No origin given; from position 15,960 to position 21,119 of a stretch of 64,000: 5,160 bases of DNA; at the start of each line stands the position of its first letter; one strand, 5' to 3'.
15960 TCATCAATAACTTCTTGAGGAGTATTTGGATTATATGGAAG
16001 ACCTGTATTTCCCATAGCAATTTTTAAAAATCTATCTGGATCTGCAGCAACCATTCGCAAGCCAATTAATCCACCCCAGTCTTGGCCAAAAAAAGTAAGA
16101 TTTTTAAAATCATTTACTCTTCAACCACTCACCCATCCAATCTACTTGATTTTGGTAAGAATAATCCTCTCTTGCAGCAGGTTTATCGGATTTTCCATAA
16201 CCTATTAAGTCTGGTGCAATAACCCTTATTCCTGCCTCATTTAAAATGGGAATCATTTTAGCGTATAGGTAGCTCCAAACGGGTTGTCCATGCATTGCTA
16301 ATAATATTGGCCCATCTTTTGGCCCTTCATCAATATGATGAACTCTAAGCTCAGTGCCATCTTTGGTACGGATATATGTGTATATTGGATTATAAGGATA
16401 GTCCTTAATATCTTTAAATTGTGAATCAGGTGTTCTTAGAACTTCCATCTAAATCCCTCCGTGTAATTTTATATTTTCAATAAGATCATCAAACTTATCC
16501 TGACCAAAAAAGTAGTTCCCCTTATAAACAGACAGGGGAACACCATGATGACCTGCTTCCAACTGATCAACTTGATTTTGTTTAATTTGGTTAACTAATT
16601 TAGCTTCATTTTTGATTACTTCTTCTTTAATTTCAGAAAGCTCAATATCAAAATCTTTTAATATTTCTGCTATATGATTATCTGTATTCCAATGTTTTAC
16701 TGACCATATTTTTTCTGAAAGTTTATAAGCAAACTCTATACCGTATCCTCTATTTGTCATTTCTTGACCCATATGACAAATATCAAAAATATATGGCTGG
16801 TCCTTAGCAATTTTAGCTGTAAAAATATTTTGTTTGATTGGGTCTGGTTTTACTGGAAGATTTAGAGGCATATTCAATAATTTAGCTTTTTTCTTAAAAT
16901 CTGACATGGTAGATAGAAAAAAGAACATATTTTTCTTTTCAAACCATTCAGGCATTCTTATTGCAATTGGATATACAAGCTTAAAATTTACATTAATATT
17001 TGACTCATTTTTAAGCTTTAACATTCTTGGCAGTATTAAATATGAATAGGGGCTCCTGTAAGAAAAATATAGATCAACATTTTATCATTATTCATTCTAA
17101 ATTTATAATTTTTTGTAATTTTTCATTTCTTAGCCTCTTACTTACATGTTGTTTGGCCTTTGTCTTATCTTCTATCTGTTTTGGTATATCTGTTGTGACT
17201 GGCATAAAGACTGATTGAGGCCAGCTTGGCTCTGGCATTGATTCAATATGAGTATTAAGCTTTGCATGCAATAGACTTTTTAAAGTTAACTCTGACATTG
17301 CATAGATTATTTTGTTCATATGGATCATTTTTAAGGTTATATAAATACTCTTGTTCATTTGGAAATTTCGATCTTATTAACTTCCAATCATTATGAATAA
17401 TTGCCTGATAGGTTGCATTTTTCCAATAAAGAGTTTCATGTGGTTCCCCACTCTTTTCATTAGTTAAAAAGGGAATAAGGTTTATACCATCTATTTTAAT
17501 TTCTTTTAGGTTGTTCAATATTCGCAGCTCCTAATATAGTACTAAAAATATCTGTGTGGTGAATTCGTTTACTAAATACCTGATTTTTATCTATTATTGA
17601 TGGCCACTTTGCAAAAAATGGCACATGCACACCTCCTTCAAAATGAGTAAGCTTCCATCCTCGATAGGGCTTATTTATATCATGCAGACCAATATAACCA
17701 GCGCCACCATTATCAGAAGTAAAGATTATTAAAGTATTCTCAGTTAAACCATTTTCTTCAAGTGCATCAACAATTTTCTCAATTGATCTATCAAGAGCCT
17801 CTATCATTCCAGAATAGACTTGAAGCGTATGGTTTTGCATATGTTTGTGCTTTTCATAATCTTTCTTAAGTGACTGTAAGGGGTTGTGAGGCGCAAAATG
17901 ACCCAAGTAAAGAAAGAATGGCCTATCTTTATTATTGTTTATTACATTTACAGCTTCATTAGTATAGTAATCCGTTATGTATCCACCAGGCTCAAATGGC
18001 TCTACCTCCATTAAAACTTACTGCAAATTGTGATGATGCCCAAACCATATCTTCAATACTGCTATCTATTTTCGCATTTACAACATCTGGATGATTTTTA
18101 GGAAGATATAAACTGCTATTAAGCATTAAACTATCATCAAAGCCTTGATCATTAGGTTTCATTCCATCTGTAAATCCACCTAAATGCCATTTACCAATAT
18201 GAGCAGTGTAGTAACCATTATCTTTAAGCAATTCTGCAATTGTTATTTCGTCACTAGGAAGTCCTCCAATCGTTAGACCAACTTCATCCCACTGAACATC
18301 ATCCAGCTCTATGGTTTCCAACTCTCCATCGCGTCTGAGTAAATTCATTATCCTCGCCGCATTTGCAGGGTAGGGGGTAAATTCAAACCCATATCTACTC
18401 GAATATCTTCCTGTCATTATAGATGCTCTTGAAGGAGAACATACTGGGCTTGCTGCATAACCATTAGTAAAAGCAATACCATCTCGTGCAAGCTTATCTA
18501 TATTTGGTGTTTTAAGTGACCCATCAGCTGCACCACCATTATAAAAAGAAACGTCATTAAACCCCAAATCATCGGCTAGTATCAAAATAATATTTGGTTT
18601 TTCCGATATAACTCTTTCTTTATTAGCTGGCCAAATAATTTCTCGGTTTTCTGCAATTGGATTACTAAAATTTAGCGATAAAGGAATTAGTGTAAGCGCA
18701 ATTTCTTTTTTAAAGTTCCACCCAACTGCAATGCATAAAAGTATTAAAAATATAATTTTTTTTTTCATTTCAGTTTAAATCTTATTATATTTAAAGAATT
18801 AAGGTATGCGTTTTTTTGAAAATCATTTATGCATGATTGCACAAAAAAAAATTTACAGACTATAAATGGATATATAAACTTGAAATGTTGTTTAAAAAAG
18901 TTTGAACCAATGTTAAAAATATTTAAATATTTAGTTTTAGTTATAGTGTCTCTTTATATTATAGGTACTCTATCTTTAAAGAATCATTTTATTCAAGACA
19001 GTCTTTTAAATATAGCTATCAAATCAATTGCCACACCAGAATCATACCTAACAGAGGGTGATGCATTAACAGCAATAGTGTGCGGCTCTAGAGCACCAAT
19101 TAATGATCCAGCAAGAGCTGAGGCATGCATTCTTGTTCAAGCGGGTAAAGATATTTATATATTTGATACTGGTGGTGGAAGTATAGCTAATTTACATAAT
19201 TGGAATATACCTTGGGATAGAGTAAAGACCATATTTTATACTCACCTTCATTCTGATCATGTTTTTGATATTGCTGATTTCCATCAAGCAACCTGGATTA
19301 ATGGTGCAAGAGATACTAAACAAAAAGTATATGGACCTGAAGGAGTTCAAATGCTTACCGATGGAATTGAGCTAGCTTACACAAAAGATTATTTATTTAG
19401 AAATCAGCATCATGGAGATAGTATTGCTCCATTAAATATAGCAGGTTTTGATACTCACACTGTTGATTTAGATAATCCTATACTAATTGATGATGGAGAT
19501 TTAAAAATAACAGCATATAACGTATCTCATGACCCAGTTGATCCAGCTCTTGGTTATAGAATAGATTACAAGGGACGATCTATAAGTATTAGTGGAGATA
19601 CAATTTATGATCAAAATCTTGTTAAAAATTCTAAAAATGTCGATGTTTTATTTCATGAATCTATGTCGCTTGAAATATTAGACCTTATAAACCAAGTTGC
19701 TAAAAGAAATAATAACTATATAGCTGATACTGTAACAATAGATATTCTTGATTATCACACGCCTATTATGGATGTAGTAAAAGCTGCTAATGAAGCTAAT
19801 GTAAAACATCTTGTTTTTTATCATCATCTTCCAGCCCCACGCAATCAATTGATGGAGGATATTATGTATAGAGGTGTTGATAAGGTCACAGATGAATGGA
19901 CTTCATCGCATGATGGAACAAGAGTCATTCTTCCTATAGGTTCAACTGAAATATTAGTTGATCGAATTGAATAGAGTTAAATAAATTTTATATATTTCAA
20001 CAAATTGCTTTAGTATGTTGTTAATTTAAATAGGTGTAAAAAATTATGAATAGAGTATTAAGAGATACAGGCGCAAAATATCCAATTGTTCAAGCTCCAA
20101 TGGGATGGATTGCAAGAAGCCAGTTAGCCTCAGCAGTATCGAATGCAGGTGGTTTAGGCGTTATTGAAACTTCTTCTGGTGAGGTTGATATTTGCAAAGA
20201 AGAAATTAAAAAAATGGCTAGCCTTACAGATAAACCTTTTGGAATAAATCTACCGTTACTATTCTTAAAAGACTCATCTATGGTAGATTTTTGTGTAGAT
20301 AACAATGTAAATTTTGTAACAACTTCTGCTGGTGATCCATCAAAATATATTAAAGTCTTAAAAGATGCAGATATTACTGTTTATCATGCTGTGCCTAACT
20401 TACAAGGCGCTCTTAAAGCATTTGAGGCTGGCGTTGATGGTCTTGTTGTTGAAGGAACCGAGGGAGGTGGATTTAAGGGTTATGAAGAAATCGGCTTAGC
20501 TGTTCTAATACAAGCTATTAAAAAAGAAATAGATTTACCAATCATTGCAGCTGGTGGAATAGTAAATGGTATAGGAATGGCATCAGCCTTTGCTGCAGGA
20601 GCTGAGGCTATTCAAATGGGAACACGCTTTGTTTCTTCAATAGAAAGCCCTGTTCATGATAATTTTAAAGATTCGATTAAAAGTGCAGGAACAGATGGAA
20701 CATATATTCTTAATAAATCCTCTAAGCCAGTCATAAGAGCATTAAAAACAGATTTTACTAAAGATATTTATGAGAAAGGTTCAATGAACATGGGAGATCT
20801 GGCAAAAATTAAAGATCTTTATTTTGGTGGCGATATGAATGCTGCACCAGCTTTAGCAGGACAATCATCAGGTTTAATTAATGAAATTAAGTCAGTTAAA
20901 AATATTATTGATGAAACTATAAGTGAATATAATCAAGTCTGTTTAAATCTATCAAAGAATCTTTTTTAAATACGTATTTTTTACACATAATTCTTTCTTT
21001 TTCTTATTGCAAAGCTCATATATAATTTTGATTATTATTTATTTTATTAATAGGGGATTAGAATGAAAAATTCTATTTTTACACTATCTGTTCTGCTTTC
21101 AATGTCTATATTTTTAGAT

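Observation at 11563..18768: Seven of eight genes in one tightly packed minus-strand operon are broken by at least 14 frame changes, against one in the other ~57 kb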

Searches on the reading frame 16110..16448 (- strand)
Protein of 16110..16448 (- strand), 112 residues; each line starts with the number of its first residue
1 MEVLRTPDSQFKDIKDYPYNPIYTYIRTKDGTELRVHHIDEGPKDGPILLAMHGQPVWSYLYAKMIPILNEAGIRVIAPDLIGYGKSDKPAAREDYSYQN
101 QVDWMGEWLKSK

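Call 6: search_protein_families(library=pfam, proteins=[window:16110-16448:-], max_evalue=0.01)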
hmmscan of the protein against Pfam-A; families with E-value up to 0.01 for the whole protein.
window:16110-16448:- (112 aa): 5 families
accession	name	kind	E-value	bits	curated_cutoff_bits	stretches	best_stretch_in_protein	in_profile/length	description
PF00561.26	Abhydrolase_1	-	1.1e-09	38.7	25.8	1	47-108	1-61/245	alpha/beta hydrolase fold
PF12697.13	Abhydrolase_6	-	0.00069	20.8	26.3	1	51-104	4-54/217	Alpha/beta hydrolase family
PF12146.15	Hydrolase_4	-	0.0014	18.4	27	1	48-89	6-47/239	Serine aminopeptidase, S33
PF07224.18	Chlorophyllase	-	0.0042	16.4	26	1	47-110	43-104/301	Chlorophyllase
PF04083.22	Abhydro_lipase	-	0.0097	15.9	27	0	14-54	5-51/63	Partial alpha/beta-hydrolase lipase region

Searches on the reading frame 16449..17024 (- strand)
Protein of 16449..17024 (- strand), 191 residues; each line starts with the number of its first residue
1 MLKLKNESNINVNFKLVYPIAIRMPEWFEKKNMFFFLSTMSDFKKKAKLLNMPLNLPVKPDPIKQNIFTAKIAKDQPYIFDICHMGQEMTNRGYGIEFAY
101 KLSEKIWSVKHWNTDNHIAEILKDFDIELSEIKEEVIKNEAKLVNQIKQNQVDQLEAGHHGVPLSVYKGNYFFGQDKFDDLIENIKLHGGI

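Call 6: search_protein_families(library=pfam, proteins=[window:16449-17024:-], max_evalue=0.01)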
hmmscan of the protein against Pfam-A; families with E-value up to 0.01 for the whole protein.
window:16449-17024:- (191 aa): 1 family
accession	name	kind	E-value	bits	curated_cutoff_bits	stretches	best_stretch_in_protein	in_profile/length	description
PF01323.26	DSBA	-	0.0028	17.9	25.6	1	102-185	108-190/191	DSBA-like thioredoxin domain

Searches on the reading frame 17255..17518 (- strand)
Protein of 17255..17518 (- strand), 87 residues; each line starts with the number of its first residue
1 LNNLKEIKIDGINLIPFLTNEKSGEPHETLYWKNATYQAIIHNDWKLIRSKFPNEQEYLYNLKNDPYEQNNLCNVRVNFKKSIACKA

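Call 6: search_protein_families(library=pfam, proteins=[window:17255-17518:-], max_evalue=0.01)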
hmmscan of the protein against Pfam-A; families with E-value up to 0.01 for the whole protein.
window:17255-17518:- (87 aa): 1 family
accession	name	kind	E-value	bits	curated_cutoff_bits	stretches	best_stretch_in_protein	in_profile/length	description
PF16347.10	SGSH_C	-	0.00046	20.8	29.3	1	11-74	61-133/154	N-sulphoglucosamine sulphohydrolase, C-terminal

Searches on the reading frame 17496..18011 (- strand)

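Call 6: search_protein_families(library=pfam, proteins=[window:17496-18011:-], max_evalue=0.01)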
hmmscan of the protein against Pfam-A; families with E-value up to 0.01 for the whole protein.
window:17496-18011:- (171 aa): 4 families
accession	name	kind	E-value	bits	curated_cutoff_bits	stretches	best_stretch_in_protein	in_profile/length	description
PF00884.28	Sulfatase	-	1.3e-28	100.7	25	1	9-165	142-301/301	Sulfatase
PF01663.27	Phosphodiest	-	3.3e-06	27.4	23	1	51-106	171-224/342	Type I phosphodiesterase / nucleotide pyrophosphatase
PF16347.10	SGSH_C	-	0.00051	20.7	29.3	1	124-169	12-57/154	N-sulphoglucosamine sulphohydrolase, C-terminal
PF02995.22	DUF229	-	0.0024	17.1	25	1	59-102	299-342/496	Protein of unknown function (DUF229)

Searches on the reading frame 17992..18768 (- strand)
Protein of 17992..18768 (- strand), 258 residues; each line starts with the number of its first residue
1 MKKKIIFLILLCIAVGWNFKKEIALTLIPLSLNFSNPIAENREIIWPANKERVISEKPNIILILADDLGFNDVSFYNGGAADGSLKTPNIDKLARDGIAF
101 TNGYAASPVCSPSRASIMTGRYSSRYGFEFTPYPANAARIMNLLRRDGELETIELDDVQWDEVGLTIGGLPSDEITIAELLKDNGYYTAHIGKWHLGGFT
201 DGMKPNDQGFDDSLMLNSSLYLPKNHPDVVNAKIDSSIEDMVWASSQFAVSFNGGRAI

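Call 6: search_protein_families(library=pfam, proteins=[window:17992-18768:-], max_evalue=0.01)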
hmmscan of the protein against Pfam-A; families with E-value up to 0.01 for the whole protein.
window:17992-18768:- (258 aa): 1 family
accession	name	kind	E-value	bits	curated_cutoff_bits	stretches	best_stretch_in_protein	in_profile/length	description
PF00884.28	Sulfatase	-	2e-26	93.4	25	1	58-228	1-134/301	Sulfatase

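Call 44: find_encoding_contigs(protein=window:17992-18768:-, flank=10000, max_places=5)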
Protein window:17992-18768:- (258 aa): no gene with exactly this product is on record in the collection.

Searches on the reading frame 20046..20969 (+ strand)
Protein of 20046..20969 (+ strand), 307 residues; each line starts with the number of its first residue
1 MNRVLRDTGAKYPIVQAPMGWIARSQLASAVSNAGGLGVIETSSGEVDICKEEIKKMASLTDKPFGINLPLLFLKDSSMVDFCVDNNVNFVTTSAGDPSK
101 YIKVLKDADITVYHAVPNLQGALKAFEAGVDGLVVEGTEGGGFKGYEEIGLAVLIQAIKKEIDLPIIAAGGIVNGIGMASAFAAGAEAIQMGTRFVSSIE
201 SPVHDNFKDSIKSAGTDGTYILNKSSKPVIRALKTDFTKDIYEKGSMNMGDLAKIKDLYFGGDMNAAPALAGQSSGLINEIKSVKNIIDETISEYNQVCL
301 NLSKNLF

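Call 21: find_encoding_contigs(protein=window:20046-20969:+, flank=10000, max_places=10)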
Protein window:20046-20969:+ (307 aa): 20 contigs read that carry it; 10 places shown.
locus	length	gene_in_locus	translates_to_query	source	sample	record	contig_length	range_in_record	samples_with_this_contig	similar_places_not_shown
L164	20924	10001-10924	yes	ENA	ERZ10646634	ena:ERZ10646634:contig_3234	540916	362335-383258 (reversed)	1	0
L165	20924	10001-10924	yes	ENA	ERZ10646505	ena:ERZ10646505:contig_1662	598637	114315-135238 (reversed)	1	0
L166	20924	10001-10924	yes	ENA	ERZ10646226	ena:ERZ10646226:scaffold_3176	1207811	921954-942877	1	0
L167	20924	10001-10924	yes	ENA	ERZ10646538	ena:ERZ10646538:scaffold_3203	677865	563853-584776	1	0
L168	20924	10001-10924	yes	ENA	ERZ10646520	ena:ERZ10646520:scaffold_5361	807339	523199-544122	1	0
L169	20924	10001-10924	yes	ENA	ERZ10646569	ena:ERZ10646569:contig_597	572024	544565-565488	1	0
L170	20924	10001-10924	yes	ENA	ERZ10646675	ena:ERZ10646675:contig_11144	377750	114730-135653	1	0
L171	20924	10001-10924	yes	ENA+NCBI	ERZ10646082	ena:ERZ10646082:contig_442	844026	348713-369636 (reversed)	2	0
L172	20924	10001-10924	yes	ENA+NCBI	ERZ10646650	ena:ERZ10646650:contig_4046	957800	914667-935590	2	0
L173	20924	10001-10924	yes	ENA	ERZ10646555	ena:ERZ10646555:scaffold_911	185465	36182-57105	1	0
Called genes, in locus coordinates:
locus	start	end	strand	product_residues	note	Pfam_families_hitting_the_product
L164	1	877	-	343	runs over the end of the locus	PF13417:GST_N_3 (faint)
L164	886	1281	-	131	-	PF11017:DUF2855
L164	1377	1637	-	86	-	PF11017:DUF2855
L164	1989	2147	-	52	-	-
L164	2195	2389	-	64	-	-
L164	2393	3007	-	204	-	PF02798:GST_N, PF13417:GST_N_3, PF13409:GST_N_2, PF00043:GST_C (weak)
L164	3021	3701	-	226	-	PF02798:GST_N, PF13417:GST_N_3, PF13409:GST_N_2, PF00043:GST_C (weak)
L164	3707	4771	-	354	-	PF12146:Hydrolase_4 (weak), PF00561:Abhydrolase_1, PF12697:Abhydrolase_6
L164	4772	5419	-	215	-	PF01323:DSBA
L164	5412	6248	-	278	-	PF01965:DJ-1_PfpI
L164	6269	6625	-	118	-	-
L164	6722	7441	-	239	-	PF00884:Sulfatase, PF01663:Phosphodiest (weak)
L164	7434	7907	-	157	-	PF00884:Sulfatase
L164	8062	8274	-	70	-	-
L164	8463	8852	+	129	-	-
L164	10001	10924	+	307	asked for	PF03060:NMO, PF00478:IMPDH (weak)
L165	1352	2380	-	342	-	PF11017:DUF2855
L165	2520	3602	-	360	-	PF11017:DUF2855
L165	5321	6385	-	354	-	PF12146:Hydrolase_4 (weak), PF00561:Abhydrolase_1, PF12697:Abhydrolase_6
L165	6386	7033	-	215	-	PF01323:DSBA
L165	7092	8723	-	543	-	PF00884:Sulfatase, PF01663:Phosphodiest (weak), PF16347:SGSH_C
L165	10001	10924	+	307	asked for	PF03060:NMO, PF00478:IMPDH (weak)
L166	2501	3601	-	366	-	PF11017:DUF2855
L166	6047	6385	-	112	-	PF00561:Abhydrolase_1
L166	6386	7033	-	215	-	PF01323:DSBA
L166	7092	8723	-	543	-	PF00884:Sulfatase, PF01663:Phosphodiest (weak), PF16347:SGSH_C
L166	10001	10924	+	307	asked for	PF03060:NMO, PF00478:IMPDH (weak)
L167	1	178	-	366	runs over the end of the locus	PF11017:DUF2855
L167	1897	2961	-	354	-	PF12146:Hydrolase_4 (weak), PF00561:Abhydrolase_1, PF12697:Abhydrolase_6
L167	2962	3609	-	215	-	PF01323:DSBA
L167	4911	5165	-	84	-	PF00884:Sulfatase, PF01663:Phosphodiest (weak)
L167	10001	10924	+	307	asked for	PF03060:NMO, PF00478:IMPDH (weak)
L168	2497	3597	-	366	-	PF11017:DUF2855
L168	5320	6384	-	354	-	PF12146:Hydrolase_4 (weak), PF00561:Abhydrolase_1, PF12697:Abhydrolase_6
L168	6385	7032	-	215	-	PF01323:DSBA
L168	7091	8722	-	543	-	PF00884:Sulfatase, PF01663:Phosphodiest (weak), PF16347:SGSH_C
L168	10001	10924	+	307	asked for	PF03060:NMO, PF00478:IMPDH (weak)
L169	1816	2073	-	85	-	PF11017:DUF2855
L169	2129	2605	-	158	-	PF11017:DUF2855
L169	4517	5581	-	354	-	PF12146:Hydrolase_4 (weak), PF00561:Abhydrolase_1, PF12697:Abhydrolase_6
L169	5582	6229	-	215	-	PF01323:DSBA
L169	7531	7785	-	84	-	PF00884:Sulfatase, PF01663:Phosphodiest (weak)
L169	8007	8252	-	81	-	PF00884:Sulfatase (weak)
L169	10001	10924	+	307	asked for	PF03060:NMO, PF00478:IMPDH (weak)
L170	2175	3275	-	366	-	PF11017:DUF2855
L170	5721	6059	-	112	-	PF00561:Abhydrolase_1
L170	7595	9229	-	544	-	PF00884:Sulfatase, PF01663:Phosphodiest (faint), PF16347:SGSH_C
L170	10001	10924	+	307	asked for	PF03060:NMO, PF00478:IMPDH (weak)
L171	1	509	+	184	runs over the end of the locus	PF01979:Amidohydro_1, PF07969:Amidohydro_3 (weak)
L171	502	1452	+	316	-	PF05875:Ceramidase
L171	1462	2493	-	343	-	PF13417:GST_N_3 (faint)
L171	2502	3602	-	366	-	PF11017:DUF2855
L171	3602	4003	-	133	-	-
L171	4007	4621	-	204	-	PF02798:GST_N, PF13417:GST_N_3, PF13409:GST_N_2, PF00043:GST_C (weak)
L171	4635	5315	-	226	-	PF02798:GST_N, PF13417:GST_N_3, PF13409:GST_N_2, PF00043:GST_C (weak)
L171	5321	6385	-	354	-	PF12146:Hydrolase_4 (weak), PF00561:Abhydrolase_1, PF12697:Abhydrolase_6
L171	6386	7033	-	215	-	PF01323:DSBA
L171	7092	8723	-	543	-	PF00884:Sulfatase, PF01663:Phosphodiest (weak), PF16347:SGSH_C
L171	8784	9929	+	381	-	PF00753:Lactamase_B, PF23023:Anti-Pycsar_Apyc1, PF12706:Lactamase_B_2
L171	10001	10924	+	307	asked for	PF03060:NMO, PF00478:IMPDH (weak)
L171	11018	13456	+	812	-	PF07715:Plug, PF00593:TonB_dep_Rec_b-barrel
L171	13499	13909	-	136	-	PF06146:PsiE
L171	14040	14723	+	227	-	-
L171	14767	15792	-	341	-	PF00291:PALP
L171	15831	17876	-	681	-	PF02897:Peptidase_S9_N, PF00326:Peptidase_S9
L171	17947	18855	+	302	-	PF03601:Cons_hypoth698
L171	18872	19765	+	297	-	PF01063:Aminotran_4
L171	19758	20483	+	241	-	PF19798:Sulfotransfer_5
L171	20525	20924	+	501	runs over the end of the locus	PF00450:Peptidase_S10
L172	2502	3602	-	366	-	PF11017:DUF2855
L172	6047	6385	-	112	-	PF00561:Abhydrolase_1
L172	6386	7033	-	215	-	PF01323:DSBA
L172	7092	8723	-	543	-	PF00884:Sulfatase, PF01663:Phosphodiest (weak), PF16347:SGSH_C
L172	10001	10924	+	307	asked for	PF03060:NMO, PF00478:IMPDH (weak)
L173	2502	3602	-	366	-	PF11017:DUF2855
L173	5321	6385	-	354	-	PF12146:Hydrolase_4 (weak), PF00561:Abhydrolase_1, PF12697:Abhydrolase_6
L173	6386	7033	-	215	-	PF01323:DSBA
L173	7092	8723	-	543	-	PF00884:Sulfatase, PF01663:Phosphodiest (weak), PF16347:SGSH_C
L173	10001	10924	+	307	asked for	PF03060:NMO, PF00478:IMPDH (weak)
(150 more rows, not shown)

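Call 42: search_protein_families(library=pfam, proteins=[L171:3602-4003:-, L171:5321-6385:-, L171:1462-2493:-, L171:6386-7033:-, L171:2502-3602:-], max_evalue=0.001)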
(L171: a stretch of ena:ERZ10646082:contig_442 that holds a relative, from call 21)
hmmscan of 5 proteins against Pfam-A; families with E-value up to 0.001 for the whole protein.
L171:3602-4003:- (133 aa): 1 family
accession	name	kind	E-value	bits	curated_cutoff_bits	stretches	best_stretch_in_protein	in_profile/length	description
PF07045.17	DUF1330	-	6.9e-05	23.6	23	1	47-126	9-86/94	Domain of unknown function (DUF1330)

L171:5321-6385:- (354 aa): 3 families
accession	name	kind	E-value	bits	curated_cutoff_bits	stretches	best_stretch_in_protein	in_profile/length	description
PF00561.26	Abhydrolase_1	-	5e-20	72.7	25.8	1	47-167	1-120/245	alpha/beta hydrolase fold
PF12697.13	Abhydrolase_6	-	1.5e-07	32.8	26.3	1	51-344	4-214/217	Alpha/beta hydrolase family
PF12146.15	Hydrolase_4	-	2.6e-06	27.4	27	1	48-156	6-117/239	Serine aminopeptidase, S33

L171:1462-2493:- (343 aa): 4 families
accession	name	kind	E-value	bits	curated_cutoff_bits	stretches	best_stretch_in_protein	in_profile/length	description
PF13417.12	GST_N_3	-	1.6e-05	25.6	22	1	8-86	2-74/75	Glutathione S-transferase, N-terminal domain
PF13409.12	GST_N_2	-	0.00041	21.3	25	0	13-81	2-69/70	Glutathione S-transferase, N-terminal domain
PF17171.9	GST_C_6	-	0.00043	20.4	28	0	179-215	2-38/64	Glutathione S-transferase, C-terminal domain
PF13410.11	GST_C_2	-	0.0005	20.5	24.9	0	176-215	9-48/69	Glutathione S-transferase, C-terminal domain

L171:6386-7033:- (215 aa): 1 family
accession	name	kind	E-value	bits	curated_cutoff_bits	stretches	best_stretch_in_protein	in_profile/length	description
PF01323.26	DSBA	-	1.3e-09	38.6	25.6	1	7-209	2-190/191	DSBA-like thioredoxin domain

L171:2502-3602:- (366 aa): 1 family
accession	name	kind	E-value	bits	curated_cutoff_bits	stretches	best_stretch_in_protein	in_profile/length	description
PF11017.14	DUF2855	-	5.7e-94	316.1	30.9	1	37-356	1-334/335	Protein of unknown function (DUF2855)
